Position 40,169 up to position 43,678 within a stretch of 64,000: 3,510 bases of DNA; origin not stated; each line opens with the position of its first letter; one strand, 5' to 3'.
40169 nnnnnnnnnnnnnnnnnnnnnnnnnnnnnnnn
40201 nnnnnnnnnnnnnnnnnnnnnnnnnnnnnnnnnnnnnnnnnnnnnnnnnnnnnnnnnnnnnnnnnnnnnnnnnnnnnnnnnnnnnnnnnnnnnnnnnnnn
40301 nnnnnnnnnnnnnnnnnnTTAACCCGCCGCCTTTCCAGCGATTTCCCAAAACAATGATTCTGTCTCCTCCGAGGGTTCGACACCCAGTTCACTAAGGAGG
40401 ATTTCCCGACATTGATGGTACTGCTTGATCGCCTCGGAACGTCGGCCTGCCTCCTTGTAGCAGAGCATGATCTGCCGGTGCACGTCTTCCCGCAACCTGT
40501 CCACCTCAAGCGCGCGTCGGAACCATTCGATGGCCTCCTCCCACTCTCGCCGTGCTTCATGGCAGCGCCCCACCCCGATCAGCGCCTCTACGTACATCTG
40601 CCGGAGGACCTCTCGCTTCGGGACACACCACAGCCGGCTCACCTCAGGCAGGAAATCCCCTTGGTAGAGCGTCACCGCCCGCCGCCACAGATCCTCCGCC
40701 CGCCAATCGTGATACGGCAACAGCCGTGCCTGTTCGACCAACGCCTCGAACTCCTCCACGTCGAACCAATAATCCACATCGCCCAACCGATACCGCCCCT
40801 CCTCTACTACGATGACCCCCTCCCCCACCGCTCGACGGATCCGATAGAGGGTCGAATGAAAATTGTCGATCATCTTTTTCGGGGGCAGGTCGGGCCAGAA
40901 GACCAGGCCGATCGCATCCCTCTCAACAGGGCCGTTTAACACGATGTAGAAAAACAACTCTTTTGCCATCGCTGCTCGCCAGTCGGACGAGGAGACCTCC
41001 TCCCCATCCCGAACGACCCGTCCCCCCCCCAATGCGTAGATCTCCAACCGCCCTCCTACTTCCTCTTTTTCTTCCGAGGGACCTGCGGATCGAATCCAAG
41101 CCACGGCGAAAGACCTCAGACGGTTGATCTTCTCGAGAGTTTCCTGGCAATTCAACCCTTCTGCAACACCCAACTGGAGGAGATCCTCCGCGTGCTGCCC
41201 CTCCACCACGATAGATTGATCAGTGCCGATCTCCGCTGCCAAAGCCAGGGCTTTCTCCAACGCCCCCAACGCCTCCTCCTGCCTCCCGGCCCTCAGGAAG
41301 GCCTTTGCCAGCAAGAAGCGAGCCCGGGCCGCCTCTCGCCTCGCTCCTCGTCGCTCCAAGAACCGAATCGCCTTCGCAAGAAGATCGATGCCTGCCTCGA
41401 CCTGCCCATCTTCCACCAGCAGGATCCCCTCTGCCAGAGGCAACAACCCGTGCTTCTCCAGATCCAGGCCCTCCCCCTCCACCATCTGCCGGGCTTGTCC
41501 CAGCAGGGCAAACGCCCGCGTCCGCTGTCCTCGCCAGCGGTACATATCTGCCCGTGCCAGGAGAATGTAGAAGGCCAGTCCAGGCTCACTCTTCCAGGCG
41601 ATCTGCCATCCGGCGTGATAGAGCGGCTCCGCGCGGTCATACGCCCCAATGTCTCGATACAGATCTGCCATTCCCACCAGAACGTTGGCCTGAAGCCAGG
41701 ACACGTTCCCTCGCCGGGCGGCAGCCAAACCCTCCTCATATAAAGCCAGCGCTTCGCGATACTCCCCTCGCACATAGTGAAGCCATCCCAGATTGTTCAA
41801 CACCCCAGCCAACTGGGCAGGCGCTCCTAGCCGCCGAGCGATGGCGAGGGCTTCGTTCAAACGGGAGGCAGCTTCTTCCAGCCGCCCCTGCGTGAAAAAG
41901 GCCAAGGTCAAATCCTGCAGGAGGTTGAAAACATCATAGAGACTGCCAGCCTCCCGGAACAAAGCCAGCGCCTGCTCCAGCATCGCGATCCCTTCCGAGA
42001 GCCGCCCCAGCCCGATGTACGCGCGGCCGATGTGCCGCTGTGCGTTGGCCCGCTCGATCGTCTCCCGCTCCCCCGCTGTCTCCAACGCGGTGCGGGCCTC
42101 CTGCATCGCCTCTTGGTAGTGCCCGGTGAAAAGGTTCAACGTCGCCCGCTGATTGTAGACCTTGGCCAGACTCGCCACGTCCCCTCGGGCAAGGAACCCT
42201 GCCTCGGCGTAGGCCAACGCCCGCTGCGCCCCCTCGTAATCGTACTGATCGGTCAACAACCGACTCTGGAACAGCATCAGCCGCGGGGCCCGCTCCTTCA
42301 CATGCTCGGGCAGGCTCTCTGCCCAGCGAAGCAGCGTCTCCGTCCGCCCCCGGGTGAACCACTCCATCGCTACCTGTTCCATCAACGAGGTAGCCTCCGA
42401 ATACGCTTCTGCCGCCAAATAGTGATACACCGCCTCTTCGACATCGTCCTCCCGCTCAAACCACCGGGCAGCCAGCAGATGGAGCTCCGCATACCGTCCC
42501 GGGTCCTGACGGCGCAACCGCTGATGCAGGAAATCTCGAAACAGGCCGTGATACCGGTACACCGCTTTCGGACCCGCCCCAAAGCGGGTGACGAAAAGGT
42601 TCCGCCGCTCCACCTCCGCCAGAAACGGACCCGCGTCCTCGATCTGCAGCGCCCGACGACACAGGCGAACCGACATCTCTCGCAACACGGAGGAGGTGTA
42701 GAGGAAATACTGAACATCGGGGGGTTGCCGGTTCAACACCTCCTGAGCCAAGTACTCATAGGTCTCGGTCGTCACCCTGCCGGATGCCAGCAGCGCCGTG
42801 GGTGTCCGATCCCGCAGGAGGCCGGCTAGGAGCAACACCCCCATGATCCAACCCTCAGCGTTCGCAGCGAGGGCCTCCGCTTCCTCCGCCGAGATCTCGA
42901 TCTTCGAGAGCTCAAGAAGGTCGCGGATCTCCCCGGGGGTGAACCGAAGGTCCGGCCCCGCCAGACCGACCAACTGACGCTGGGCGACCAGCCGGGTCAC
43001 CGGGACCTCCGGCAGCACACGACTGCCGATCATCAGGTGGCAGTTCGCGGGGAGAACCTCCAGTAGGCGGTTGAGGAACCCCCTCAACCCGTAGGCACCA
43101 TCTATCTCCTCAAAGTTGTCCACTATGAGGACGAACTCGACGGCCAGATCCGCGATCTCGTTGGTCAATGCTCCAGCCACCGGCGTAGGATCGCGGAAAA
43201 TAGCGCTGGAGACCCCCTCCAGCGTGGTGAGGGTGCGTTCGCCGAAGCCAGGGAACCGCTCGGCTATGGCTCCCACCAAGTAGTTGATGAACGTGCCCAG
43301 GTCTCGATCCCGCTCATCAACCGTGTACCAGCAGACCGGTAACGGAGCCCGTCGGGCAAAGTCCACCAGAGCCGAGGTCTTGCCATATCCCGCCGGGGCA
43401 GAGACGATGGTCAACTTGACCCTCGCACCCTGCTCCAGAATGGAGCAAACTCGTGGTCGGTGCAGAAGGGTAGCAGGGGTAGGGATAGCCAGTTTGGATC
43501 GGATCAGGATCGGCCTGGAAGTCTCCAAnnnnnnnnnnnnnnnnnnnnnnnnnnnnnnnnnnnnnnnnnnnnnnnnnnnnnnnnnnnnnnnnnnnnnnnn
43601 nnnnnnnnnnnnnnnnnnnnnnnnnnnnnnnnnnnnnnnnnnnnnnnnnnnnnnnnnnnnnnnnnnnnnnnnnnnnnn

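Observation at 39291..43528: Possible peptide-signalling cassette: MalT-like STAND/TPR regulator with SARP output, followed by an exported three-repeat propeptide gene and two small ORFs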

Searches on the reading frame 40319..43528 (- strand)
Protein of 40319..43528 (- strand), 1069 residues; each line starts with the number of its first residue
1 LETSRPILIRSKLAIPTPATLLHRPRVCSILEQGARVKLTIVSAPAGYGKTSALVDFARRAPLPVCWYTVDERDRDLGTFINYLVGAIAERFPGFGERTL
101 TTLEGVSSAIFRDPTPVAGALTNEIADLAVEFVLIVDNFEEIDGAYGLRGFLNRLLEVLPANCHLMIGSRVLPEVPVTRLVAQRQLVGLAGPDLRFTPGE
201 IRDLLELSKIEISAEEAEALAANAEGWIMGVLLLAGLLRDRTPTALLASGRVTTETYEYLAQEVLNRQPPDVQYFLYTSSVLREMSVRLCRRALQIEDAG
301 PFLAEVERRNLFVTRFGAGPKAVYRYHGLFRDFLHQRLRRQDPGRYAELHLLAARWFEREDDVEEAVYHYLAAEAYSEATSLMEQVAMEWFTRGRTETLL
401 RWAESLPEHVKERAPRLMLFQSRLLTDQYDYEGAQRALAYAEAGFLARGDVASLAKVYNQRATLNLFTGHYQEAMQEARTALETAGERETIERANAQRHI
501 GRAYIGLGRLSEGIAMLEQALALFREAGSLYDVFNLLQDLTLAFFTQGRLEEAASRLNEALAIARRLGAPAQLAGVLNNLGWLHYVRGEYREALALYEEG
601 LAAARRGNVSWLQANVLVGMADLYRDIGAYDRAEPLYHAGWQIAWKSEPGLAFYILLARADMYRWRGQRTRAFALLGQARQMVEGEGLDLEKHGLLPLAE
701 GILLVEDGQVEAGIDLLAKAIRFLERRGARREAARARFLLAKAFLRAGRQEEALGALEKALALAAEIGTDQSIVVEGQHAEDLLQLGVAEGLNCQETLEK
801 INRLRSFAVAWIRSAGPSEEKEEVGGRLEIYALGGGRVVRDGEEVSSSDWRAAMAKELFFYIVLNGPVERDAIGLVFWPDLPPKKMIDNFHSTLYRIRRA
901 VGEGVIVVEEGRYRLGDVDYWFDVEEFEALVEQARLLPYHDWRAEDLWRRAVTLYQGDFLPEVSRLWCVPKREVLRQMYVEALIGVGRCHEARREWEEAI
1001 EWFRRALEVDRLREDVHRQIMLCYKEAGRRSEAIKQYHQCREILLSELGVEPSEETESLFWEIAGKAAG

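Call 3: search_protein_families(library=pfam, proteins=[window:40319-43528:-], max_evalue=1)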
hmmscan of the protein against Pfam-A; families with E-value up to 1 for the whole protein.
window:40319-43528:- (1069 aa): 28 families (the best 25 are shown)
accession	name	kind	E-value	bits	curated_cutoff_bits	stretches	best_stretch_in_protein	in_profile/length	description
PF13424.12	TPR_12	-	2.2e-24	85.9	30.1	5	493-565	2-76/77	Tetratricopeptide repeat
PF03704.23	BTAD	-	1.7e-23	84.1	22.1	1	922-1063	1-145/146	Bacterial transcriptional activator domain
PF17874.7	TPR_MalT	-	4.3e-17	62.8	45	3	540-690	46-198/336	MalT-like TPR region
PF07719.23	TPR_2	-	6.1e-15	54.5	27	4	981-1010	2-31/34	Tetratricopeptide repeat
PF00515.34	TPR_1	-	1.4e-13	50.4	27.8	3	981-1010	2-31/34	Tetratricopeptide repeat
PF13181.12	TPR_8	-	1.3e-10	41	25.7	1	500-523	7-30/34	Tetratricopeptide repeat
PF13428.12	TPR_14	-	6.8e-10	39.1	23.5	3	981-1017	2-38/44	Tetratricopeptide repeat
PF13374.12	TPR_10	-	4.4e-08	33.3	27.5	2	574-606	2-34/42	Tetratricopeptide repeat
PF13176.12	TPR_7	-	7.6e-07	29.2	27.9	4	982-1015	1-34/36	Tetratricopeptide repeat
PF13432.12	TPR_16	-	1.3e-06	29.2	32.7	4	979-1008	30-59/65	Tetratricopeptide repeat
PF14559.12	TPR_19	-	9.8e-06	26.2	25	3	469-525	5-56/68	Tetratricopeptide repeat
PF14938.12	SNAP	-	2.6e-05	24.3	25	2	545-638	85-179/282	Soluble NSF attachment protein, SNAP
PF24885.1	TPR_NPHP3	-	0.00057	19.8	100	1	547-646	112-215/239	Nephrocystin-3 TPR domain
PF13414.12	TPR_11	-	0.00077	19.5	26.8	1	995-1011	9-25/42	TPR repeat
PF13174.12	TPR_6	-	0.0049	17.9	26.3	0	736-761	2-27/33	Tetratricopeptide repeat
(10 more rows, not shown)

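Call 4: search_protein_families(library=ncbifam, proteins=[window:40319-43528:-], max_evalue=1)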
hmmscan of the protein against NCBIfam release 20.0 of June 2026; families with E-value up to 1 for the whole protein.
window:40319-43528:- (1069 aa): 17 families
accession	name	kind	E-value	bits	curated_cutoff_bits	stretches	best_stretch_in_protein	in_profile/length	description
NF003420.0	PRK04841.1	equivalog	3e-74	250.6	537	2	8-563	2-560/903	HTH-type transcriptional regulator MalT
NF053617.1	SARPRegAfsRStmc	equivalog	9.3e-25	86.8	1430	3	403-641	726-963/986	SARP-family global regulator AfsR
NF053720.1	NsdA_fam_reg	subfamily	4e-12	46.4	75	2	574-767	201-401/432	NsdA family TPR-like regulatory protein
NF040959.1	MamA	equivalog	2.4e-10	40.2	200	3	988-1043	147-202/204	magnetosome protein MamA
NF041717.1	HaaA_phane_TPR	equivalog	8.5e-10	37.4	1125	1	430-605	567-743/882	cyclophane-containing RiPP biosynthesis TPR protein HaaT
NF053520.1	HK_Porph_FimS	equivalog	5.9e-09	34.7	600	1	418-633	87-303/618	sensor histidine kinase FimS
TIGR02917.1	PEP_TPR_lipo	equivalog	1.6e-07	29.6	312.2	2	701-761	844-898/899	XrtA/PEP-CTERM system TPR-repeat protein PrsT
TIGR02521.1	type_IV_pilW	equivalog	4.7e-07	29.6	154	3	492-600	29-125/234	type IV pilus biogenesis/stability protein PilW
TIGR02552.1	LcrH_SycD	equivalog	5.8e-07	29.3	104.8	1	981-1040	53-112/136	SycD/LcrH family type III secretion system chaperone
NF052312.1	T9SS_PorW_SprE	equivalog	1.1e-05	24.3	250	1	682-764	167-246/716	type IX secretion system periplasmic lipoprotein PorW/SprE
NF002725.1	PRK02603.1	equivalog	3.8e-05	23.7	143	0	992-1040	47-98/173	photosystem I assembly protein Ycf3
NF033762.1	social_mot_Tgl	equivalog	8.9e-05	21.9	225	1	468-595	44-157/252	social motility TPR repeat lipoprotein Tgl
NF041231.1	BagI_FevR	exception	0.00012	21.5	500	1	890-1061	55-230/315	AfsR/SARP family transcriptional regulator BagI/FevR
NF047371.1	FlcA_CTERM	equivalog_domain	0.0014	17.2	300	1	452-633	389-533/646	periplasmic flagellar collar protein FlcA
NF047481.1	lipo_LIC12587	subfamily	0.0027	17.1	200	0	455-520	58-120/213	LIC12587 family lipoprotein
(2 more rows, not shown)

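Call 6: find_encoding_contigs(protein=window:40319-43528:-, flank=10000, max_places=6)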
Protein window:40319-43528:- (1069 aa): no gene with exactly this product is on record in the collection.

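Call 47: search_protein_families(library=padloc, proteins=[window:40319-43528:-], max_evalue=0.01)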
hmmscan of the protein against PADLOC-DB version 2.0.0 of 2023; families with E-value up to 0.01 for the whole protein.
window:40319-43528:- (1069 aa): 1 family
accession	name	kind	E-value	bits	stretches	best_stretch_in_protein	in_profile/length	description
PDLC01169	TPR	-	9.6e-08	29.7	1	981-1022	150-191/252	TPR repeats containing protein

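Call 78: find_related_loci(query=A5, collection=genome_contigs, flank=3000)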
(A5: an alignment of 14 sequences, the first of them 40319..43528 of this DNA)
Query A5 (1069 aa) in genome_contigs; peptide patterns used: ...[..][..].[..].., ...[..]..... (x = any residue, [..] = any of these).
334 stretches matched a pattern; 305 encode a relative of the query (tblastn E <= 1e-3); the best 80 are kept; 80 distinct loci.
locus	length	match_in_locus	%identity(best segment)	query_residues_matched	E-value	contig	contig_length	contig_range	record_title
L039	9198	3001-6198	87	1-1069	0e+0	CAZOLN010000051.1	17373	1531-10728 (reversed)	MAG TPA_asm: uncultured Anaerolineales bacterium isolate binchicken_co6_399 genome assembly, contig: NODE_3395_length_17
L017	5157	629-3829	84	1-1068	0e+0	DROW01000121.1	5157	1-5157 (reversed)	MAG TPA_asm: Chloroflexi bacterium isolate HyVt-544 HyVt-544_k145_329021, whole genome shotgun sequence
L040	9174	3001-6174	67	8-1066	0e+0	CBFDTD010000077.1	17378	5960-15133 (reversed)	MAG TPA_asm: uncultured bacterium isolate SRR6823440_binner13_Refined_23 genome assembly, contig: ERZ650341.1774, whole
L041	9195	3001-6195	67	1-1066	0e+0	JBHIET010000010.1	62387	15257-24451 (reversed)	MAG: Anaerolineae bacterium isolate b2.sp2_bin.30 NODE_31_length_62387_cov_8.081788, whole genome shotgun sequence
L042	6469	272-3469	66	1-1066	0e+0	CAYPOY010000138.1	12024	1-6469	MAG TPA_asm: uncultured Anaerolineales bacterium isolate SRP214966_co5_314 genome assembly, contig: NODE_5003_length_120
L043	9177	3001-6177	65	8-1066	0e+0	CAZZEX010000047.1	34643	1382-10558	MAG TPA_asm: uncultured Anaerolineales bacterium isolate SRP214966_co5_324 genome assembly, contig: NODE_748_length_3464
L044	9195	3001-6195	64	1-1064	0e+0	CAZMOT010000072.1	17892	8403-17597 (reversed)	MAG TPA_asm: uncultured Anaerolineales bacterium isolate SRP068000_co2_90 genome assembly, contig: NODE_2570_length_1789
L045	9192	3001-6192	64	1-1069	0e+0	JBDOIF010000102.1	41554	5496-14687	MAG: Anaerolineae bacterium isolate TC202112_Ori_Bins009 k147_505601, whole genome shotgun sequence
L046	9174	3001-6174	65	8-1066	0e+0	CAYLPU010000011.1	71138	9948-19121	MAG TPA_asm: uncultured Anaerolineales bacterium isolate binchicken_co243_290 genome assembly, contig: NODE_185_length_7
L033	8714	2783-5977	62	6-1069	0e+0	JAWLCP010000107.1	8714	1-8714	MAG: Anaerolineae bacterium isolate 15dZY3.bin.6 NODE_8100_length_8714_cov_13.137203, whole genome shotgun sequence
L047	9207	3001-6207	62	1-1069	0e+0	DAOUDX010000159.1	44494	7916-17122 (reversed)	MAG TPA_asm: Anaerolineae bacterium isolate N2_102 k133_1102317, whole genome shotgun sequence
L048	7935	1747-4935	60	8-1068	0e+0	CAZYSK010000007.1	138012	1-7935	MAG TPA_asm: uncultured Anaerolineales bacterium isolate binchicken_co334_204 genome assembly, contig: NODE_121_length_1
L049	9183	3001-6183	59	6-1068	0e+0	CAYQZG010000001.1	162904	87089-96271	MAG TPA_asm: uncultured Anaerolineales bacterium isolate binchicken_co15_218 genome assembly, contig: NODE_4_length_1629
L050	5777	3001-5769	67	8-931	0e+0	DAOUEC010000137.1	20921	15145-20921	MAG TPA_asm: Anaerolineae bacterium isolate N3_163 k131_1102494, whole genome shotgun sequence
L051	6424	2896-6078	57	3-1066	0e+0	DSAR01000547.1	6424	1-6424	MAG TPA_asm: Chloroflexota bacterium isolate SpSt-1153 Ga0129302_1007841, whole genome shotgun sequence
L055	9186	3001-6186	57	8-1069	0e+0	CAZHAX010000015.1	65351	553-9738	MAG TPA_asm: uncultured Anaerolineales bacterium isolate binchicken_co116_387 genome assembly, contig: NODE_280_length_6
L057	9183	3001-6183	65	8-1069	0e+0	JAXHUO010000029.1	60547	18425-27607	MAG: Chloroflexota bacterium isolate MAG53_tar_biofilm MAG53_29, whole genome shotgun sequence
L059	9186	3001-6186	60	8-1069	0e+0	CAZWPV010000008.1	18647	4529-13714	MAG TPA_asm: uncultured Anaerolineales bacterium isolate binchicken_co228_317 genome assembly, contig: NODE_4099_length_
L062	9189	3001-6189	58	5-1069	0e+0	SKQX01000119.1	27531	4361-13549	MAG: Thermoflexales bacterium isolate CSSed162cmA_459R1 CSSed16-2cmA-2651, whole genome shotgun sequence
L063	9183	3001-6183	61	6-1069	0e+0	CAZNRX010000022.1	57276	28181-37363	MAG TPA_asm: uncultured Anaerolineales bacterium isolate binchicken_co17_270 genome assembly, contig: NODE_1701_length_5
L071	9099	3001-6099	36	15-1059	0e+0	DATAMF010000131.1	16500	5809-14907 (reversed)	MAG TPA_asm: Aggregatilineaceae bacterium isolate SMAG_U6983 k141_16077, whole genome shotgun sequence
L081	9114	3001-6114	35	21-1069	0e+0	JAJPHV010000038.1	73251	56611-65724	MAG: Chloroflexota bacterium isolate Centralia_MAG_208 k107_4939070, whole genome shotgun sequence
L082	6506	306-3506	35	6-1069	0e+0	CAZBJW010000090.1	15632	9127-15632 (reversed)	MAG TPA_asm: uncultured Anaerolineales bacterium isolate binchicken_co294_156 genome assembly, contig: NODE_3874_length_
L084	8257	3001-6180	35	3-1063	4e-179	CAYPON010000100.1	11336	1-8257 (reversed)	MAG TPA_asm: uncultured Anaerolineae bacterium isolate SRP231805_co1_126 genome assembly, contig: NODE_4563_length_11336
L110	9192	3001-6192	37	1-1063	0e+0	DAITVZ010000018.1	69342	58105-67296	MAG TPA_asm: Chloroflexota bacterium isolate CTOTU19863 NODE_422_length_69342_cov_8.148311, whole genome shotgun sequenc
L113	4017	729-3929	34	6-1069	4e-163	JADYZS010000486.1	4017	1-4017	MAG: Anaerolineae bacterium isolate SJ583 c_000001796472, whole genome shotgun sequence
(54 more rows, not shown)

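Call 81: search_protein_families(library=pfam, proteins=[L110:6859-7419:+, L110:7698-8150:+, L110:7481-7750:+, L071:6832-7266:+, L071:6434-6763:+, L084:6621-7205:+, L110:3001-6192:+, L071:3001-6099:+], max_evalue=0.01)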
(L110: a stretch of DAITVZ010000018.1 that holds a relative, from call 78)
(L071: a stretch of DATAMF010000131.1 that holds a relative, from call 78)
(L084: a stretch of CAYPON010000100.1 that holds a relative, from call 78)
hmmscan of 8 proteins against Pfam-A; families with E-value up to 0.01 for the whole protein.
L110:6859-7419:+ (186 aa): 1 family
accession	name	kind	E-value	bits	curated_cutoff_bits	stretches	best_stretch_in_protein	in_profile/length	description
PF17248.7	DUF5317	-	1.2e-29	103.8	25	1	27-178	2-151/151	Family of unknown function (DUF5317)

L110:7698-8150:+ (150 aa): 1 family
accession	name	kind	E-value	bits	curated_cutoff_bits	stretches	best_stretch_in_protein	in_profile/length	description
PF00072.30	Response_reg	-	8.2e-17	61.8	30.2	1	31-143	1-110/111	Response regulator receiver domain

L110:7481-7750:+ (89 aa): 1 family
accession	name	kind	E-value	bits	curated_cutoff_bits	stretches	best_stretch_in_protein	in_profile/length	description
PF14407.11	Frankia_peptide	-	3.7e-08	34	48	1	8-62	4-59/63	Ribosomally synthesized peptide prototyped by Frankia Franean1_4349.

L071:6832-7266:+ (144 aa): 2 families
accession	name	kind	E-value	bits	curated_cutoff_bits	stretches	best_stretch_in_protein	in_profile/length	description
PF00072.30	Response_reg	-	8.7e-25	87.5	30.2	1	18-127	1-108/111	Response regulator receiver domain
PF23198.2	PDE8A_N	-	0.00078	19.8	29.6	1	15-116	10-115/147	PDE8A-like, N-terminal domain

L071:6434-6763:+ (109 aa): 0 families

L084:6621-7205:+ (194 aa): 1 family
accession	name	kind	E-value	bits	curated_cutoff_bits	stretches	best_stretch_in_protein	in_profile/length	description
PF17248.7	DUF5317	-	4.9e-35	121.2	25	1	28-180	3-151/151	Family of unknown function (DUF5317)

L110:3001-6192:+ (1064 aa): 13 families
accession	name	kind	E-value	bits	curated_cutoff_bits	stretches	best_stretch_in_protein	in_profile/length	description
PF13424.12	TPR_12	-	3.8e-25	88.3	30.1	4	532-602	1-73/77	Tetratricopeptide repeat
PF03704.23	BTAD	-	4e-25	89.3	22.1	1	927-1064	2-145/146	Bacterial transcriptional activator domain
PF07719.23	TPR_2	-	3.1e-17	61.6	27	1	575-603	2-30/34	Tetratricopeptide repeat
PF17874.7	TPR_MalT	-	1.3e-13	51.4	45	1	505-765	12-271/336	MalT-like TPR region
PF00515.34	TPR_1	-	1.8e-09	37.5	27.8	1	574-602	1-29/34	Tetratricopeptide repeat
PF13181.12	TPR_8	-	1.7e-08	34.4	25.7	0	575-602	2-29/34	Tetratricopeptide repeat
PF13374.12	TPR_10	-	1.8e-08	34.5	27.5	1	573-607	1-35/42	Tetratricopeptide repeat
PF13176.12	TPR_7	-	2.8e-05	24.3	27.9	0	576-606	1-31/36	Tetratricopeptide repeat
PF13428.12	TPR_14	-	7e-05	23.6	23.5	0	578-604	5-31/44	Tetratricopeptide repeat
PF13432.12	TPR_16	-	8e-05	23.5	32.7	2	580-644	3-61/65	Tetratricopeptide repeat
PF24885.1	TPR_NPHP3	-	0.00038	20.4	100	1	528-678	55-207/239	Nephrocystin-3 TPR domain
PF14559.12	TPR_19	-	0.0011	19.7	25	0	992-1038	2-48/68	Tetratricopeptide repeat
PF14938.12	SNAP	-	0.0017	18.3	25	0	584-720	84-222/282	Soluble NSF attachment protein, SNAP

L071:3001-6099:+ (1033 aa): 18 families
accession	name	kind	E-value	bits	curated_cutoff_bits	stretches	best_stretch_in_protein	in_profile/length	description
PF13424.12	TPR_12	-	4.2e-20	72.1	30.1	3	548-617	3-74/77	Tetratricopeptide repeat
PF00515.34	TPR_1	-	2.1e-17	62.5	27.8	1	955-985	2-32/34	Tetratricopeptide repeat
PF03704.23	BTAD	-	6.9e-17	62.6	22.1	1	896-1031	1-139/146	Bacterial transcriptional activator domain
PF07719.23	TPR_2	-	3e-15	55.4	27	2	955-985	2-32/34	Tetratricopeptide repeat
PF13181.12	TPR_8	-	4.6e-14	51.8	25.7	0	955-985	2-32/34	Tetratricopeptide repeat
PF17874.7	TPR_MalT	-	3.4e-11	43.4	45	1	510-756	42-290/336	MalT-like TPR region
PF13176.12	TPR_7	-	1.4e-08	34.5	27.9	0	511-542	2-33/36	Tetratricopeptide repeat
PF13414.12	TPR_11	-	4.2e-07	30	26.8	0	965-994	5-34/42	TPR repeat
PF13374.12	TPR_10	-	6.2e-07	29.7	27.5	1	508-541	2-35/42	Tetratricopeptide repeat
PF13428.12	TPR_14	-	1.9e-05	25.3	23.5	0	955-993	2-40/44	Tetratricopeptide repeat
PF13191.12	AAA_16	-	2.3e-05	25.4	32.6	1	12-147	11-167/167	AAA ATPase domain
PF13401.12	AAA_22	-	3.3e-05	24.7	27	1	22-138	4-108/130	AAA domain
PF12862.13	ANAPC5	-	0.00015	22.2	23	0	476-511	46-81/91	Anaphase-promoting complex subunit 5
PF14559.12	TPR_19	-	0.0003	21.5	25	1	965-1015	2-52/68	Tetratricopeptide repeat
PF13174.12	TPR_6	-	0.00035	21.5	26.3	0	955-983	1-29/33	Tetratricopeptide repeat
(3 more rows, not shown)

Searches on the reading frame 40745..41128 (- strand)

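Call 58: search_protein_families(library=pfam, proteins=[window:40745-41128:-], max_evalue=1)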
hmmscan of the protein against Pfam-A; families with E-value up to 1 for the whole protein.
window:40745-41128:- (128 aa): 1 family
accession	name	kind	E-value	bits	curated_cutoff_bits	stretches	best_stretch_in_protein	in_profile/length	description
PF07745.19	Glyco_hydro_53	-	0.16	11.4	24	1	56-120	192-255/340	Glycosyl hydrolase family 53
